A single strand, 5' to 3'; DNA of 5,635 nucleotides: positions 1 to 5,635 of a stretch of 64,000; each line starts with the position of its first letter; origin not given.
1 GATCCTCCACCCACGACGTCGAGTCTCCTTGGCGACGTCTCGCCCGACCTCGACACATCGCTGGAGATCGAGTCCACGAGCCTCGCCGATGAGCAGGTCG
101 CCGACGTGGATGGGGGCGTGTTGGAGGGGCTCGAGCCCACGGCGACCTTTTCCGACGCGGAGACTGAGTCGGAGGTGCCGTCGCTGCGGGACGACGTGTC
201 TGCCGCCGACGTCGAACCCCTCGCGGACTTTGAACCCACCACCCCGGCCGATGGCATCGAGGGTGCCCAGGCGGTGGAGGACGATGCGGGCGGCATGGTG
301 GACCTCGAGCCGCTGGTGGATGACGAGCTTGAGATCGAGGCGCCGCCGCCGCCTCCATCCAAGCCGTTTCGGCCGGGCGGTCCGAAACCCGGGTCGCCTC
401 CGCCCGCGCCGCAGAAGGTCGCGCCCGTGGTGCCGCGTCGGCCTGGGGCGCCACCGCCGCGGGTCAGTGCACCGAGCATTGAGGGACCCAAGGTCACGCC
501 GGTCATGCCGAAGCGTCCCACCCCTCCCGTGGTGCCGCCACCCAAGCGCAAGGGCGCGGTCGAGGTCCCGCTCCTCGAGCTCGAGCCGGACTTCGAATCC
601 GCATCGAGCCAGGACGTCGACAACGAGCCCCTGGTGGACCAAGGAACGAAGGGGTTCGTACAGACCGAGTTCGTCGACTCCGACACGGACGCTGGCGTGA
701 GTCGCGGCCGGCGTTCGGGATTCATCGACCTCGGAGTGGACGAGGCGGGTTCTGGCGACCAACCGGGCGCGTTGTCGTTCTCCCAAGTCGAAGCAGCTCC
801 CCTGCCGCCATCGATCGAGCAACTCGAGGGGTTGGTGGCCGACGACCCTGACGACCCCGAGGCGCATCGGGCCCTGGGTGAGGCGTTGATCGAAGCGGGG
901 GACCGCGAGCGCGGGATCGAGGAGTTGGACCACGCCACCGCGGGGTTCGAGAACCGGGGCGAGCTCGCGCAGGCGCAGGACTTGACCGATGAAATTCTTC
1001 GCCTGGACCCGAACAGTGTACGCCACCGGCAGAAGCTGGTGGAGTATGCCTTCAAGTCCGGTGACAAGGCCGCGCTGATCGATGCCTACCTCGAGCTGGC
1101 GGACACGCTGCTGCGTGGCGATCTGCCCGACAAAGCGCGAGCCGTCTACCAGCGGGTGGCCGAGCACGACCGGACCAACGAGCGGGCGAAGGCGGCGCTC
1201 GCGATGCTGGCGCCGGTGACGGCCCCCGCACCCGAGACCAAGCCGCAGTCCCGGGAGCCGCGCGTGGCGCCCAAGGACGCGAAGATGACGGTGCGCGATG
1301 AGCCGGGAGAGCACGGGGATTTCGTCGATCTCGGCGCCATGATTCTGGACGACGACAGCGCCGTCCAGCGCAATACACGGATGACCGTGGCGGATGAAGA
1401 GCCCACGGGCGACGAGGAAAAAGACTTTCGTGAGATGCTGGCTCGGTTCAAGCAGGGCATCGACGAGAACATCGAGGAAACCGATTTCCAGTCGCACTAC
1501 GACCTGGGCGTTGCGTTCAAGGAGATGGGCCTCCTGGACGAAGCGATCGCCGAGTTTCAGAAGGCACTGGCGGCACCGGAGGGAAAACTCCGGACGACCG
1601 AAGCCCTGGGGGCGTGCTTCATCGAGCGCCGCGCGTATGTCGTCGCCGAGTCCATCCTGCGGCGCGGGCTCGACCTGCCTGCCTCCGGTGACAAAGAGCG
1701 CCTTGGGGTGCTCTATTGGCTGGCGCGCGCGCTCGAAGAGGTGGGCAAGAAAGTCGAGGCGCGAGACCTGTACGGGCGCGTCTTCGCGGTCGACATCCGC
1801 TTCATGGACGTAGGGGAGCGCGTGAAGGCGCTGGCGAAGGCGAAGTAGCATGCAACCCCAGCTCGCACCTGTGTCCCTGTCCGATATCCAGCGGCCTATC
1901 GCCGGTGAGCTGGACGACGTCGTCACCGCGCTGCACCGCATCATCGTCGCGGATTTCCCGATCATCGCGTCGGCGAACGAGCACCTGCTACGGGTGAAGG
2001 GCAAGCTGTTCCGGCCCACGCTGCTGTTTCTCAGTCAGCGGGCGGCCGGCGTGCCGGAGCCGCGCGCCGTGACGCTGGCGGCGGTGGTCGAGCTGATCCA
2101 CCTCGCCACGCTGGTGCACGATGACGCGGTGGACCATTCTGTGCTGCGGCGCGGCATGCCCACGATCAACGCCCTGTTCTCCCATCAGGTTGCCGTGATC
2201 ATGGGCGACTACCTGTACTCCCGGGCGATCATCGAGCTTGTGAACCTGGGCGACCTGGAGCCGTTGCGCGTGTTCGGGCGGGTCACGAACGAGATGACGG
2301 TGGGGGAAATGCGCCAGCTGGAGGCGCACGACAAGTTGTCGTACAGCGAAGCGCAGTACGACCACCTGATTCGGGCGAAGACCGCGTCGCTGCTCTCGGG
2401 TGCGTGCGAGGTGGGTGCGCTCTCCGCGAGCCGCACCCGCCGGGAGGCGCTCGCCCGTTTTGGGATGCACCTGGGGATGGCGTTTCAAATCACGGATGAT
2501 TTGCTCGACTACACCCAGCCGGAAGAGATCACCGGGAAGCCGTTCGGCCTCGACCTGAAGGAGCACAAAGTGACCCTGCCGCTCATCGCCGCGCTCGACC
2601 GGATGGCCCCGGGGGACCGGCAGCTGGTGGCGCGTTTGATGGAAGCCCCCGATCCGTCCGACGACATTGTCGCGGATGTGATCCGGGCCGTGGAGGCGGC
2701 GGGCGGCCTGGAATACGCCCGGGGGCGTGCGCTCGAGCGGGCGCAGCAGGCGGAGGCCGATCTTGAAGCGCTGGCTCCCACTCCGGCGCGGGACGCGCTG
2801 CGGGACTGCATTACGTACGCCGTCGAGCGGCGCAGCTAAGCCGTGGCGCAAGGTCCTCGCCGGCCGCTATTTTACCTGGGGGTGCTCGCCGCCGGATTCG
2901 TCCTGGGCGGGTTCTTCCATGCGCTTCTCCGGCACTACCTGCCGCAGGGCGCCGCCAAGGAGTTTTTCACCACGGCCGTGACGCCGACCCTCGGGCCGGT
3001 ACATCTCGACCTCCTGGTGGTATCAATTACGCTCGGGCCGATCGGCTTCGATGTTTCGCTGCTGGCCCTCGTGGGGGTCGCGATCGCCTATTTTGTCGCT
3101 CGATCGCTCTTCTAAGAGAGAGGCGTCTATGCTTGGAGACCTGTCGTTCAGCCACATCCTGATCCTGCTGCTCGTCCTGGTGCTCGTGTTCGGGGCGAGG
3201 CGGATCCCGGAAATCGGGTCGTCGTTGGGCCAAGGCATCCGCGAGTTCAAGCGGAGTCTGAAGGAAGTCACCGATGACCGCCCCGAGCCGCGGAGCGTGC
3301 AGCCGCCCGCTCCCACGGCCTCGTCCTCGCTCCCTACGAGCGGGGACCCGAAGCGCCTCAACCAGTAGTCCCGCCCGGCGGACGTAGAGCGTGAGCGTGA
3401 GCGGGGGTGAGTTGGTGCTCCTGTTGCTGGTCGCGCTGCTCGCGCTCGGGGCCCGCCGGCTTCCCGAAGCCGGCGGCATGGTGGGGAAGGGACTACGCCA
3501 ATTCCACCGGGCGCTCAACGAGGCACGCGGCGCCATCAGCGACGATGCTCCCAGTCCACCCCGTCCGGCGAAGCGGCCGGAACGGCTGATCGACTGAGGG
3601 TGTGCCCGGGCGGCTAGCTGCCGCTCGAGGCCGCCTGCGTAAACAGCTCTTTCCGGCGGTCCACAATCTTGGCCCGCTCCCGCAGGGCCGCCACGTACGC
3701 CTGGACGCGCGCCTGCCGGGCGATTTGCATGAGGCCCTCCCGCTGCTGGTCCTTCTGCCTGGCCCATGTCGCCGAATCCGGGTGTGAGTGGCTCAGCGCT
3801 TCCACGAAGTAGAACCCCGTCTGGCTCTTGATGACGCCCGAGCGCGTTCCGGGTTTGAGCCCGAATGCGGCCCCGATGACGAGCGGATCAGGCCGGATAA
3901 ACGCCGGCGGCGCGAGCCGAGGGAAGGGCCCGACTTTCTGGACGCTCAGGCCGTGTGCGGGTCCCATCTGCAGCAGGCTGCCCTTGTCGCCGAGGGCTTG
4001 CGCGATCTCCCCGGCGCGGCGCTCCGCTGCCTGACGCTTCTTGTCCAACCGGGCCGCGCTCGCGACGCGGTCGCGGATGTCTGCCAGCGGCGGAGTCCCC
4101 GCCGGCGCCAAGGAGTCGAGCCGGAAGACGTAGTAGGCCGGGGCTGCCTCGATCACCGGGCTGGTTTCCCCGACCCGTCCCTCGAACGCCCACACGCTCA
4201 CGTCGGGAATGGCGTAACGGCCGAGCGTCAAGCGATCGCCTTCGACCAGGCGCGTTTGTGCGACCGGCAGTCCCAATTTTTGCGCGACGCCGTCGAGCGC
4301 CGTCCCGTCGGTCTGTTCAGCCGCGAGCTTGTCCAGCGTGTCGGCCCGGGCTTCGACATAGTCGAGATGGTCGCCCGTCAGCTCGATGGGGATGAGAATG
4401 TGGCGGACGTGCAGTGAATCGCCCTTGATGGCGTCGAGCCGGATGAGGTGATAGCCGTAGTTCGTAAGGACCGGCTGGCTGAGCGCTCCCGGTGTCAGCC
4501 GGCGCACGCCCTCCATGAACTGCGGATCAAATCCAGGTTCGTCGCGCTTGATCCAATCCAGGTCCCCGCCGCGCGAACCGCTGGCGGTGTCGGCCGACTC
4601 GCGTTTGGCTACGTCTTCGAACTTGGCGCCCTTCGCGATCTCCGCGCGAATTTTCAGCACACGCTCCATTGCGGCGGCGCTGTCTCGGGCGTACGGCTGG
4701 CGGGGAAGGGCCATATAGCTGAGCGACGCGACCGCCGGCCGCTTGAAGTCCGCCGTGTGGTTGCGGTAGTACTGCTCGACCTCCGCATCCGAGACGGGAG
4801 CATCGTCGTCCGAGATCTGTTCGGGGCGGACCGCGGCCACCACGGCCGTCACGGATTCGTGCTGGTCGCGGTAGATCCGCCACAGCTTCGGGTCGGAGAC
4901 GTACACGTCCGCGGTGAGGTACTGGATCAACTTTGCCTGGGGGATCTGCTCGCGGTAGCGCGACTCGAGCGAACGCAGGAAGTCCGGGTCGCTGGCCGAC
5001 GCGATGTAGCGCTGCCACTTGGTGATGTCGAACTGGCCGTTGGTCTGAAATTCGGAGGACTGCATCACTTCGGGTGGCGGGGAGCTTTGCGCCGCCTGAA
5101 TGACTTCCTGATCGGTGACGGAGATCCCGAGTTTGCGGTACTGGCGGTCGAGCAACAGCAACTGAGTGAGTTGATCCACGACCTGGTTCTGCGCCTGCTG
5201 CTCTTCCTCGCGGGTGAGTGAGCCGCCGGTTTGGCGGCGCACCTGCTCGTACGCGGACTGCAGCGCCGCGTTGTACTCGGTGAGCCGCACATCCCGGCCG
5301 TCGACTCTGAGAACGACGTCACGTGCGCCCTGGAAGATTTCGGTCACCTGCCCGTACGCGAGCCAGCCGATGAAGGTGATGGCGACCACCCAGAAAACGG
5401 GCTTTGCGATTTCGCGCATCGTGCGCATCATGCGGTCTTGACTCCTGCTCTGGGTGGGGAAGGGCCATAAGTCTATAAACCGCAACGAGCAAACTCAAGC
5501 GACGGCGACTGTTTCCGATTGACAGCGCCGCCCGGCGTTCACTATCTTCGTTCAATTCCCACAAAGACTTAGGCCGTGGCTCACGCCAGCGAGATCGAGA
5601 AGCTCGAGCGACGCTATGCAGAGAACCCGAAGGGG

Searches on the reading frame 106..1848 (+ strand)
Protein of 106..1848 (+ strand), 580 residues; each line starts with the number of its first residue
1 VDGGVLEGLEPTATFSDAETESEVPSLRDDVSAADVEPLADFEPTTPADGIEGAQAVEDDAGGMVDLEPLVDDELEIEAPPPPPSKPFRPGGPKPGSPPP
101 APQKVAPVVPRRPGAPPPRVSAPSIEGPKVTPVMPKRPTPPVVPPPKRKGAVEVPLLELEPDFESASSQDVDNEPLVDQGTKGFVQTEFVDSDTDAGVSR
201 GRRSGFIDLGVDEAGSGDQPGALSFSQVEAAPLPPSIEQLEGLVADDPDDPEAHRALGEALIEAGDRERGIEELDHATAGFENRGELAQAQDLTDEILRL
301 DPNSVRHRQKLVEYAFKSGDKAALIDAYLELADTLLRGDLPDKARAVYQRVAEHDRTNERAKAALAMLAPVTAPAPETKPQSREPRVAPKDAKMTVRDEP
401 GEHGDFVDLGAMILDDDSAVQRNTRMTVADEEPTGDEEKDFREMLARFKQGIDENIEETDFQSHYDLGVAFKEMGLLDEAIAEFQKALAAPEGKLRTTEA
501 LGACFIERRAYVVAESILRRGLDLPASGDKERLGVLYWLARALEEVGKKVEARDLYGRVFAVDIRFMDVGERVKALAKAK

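Call 65: search_protein_families(library=pfam, max_evalue=0.00001, proteins=[window:106-1848:+])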
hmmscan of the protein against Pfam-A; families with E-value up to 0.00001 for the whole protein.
window:106-1848:+ (580 aa): 9 families
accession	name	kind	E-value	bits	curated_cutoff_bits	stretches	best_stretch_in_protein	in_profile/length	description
PF07719.23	TPR_2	-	3e-14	52.3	27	0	463-489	3-29/34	Tetratricopeptide repeat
PF14559.12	TPR_19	-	1.7e-13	51.1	25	0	237-279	11-53/68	Tetratricopeptide repeat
PF13428.12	TPR_14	-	1.7e-11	44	23.5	0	326-366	2-42/44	Tetratricopeptide repeat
PF13174.12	TPR_6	-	5.8e-09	36.5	26.3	0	326-353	1-28/33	Tetratricopeptide repeat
PF13431.12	TPR_17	-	1.1e-08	35.2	24.4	0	244-266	6-28/34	Tetratricopeptide repeat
PF00515.34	TPR_1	-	1.9e-08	34.2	27.8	0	463-488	3-28/34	Tetratricopeptide repeat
PF13414.12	TPR_11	-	4.9e-08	33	26.8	0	236-262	13-39/42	TPR repeat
PF13432.12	TPR_16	-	1.3e-07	32.4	32.7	0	237-274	17-54/65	Tetratricopeptide repeat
PF13181.12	TPR_8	-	2.2e-07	30.9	25.7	0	462-489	2-29/34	Tetratricopeptide repeat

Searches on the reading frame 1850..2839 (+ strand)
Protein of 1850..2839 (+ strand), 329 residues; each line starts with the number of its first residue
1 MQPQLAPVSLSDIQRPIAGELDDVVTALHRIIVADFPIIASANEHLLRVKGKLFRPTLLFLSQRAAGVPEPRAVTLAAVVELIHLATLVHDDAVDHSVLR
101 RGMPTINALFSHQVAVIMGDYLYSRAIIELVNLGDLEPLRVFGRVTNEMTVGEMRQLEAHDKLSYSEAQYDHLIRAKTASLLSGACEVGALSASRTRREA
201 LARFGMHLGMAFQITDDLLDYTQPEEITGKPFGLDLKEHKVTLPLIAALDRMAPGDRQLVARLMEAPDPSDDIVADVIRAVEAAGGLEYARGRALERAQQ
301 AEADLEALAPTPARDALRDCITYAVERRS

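Call 65: search_protein_families(library=pfam, max_evalue=0.00001, proteins=[window:1850-2839:+])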
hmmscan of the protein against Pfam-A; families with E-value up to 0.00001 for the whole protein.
window:1850-2839:+ (329 aa): 1 family
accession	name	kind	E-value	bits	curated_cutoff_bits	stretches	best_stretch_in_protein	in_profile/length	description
PF00348.22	polyprenyl_synt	-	9.6e-64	215.4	27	1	38-278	3-248/251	Polyprenyl synthetase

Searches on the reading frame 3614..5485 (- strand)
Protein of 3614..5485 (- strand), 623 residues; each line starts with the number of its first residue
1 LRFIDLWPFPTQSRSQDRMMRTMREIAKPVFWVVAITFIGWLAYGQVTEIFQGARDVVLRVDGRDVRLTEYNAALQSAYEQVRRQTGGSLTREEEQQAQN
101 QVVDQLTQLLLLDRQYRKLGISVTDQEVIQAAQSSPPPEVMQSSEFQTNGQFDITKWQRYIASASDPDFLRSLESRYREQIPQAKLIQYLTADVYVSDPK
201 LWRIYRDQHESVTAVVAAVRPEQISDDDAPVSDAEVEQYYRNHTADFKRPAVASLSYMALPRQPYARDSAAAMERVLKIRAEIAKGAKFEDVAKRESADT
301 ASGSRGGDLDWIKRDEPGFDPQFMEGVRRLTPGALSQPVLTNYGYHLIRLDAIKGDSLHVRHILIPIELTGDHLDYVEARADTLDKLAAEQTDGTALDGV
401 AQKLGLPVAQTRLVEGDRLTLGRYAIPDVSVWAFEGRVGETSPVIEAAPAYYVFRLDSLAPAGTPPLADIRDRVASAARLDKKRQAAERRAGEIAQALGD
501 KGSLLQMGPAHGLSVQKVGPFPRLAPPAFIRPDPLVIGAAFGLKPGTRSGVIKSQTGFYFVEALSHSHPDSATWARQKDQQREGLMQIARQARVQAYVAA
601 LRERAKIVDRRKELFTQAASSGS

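Call 65: search_protein_families(library=pfam, max_evalue=0.00001, proteins=[window:3614-5485:-])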
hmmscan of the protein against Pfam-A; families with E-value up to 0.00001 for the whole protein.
window:3614-5485:- (623 aa): 5 families
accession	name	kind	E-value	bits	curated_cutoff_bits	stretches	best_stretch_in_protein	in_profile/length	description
PF13145.12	Rotamase_2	-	7.1e-29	101.5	27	2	231-355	1-110/121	PPIC-type PPIASE domain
PF13623.11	SurA_N_2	-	1e-24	87.5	28.5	1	21-161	2-145/145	SurA-like N-terminal domain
PF00639.27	Rotamase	-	5.2e-23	82.3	21.7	1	261-351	7-96/97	PPIC-type PPIASE domain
PF13624.11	SurA_N_3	-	9.6e-23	81.2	27.2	1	19-164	1-141/162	SurA-like N-terminal domain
PF13616.12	Rotamase_3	-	2.7e-19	70.3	22.5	1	256-351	19-113/116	PPIC-type PPIASE domain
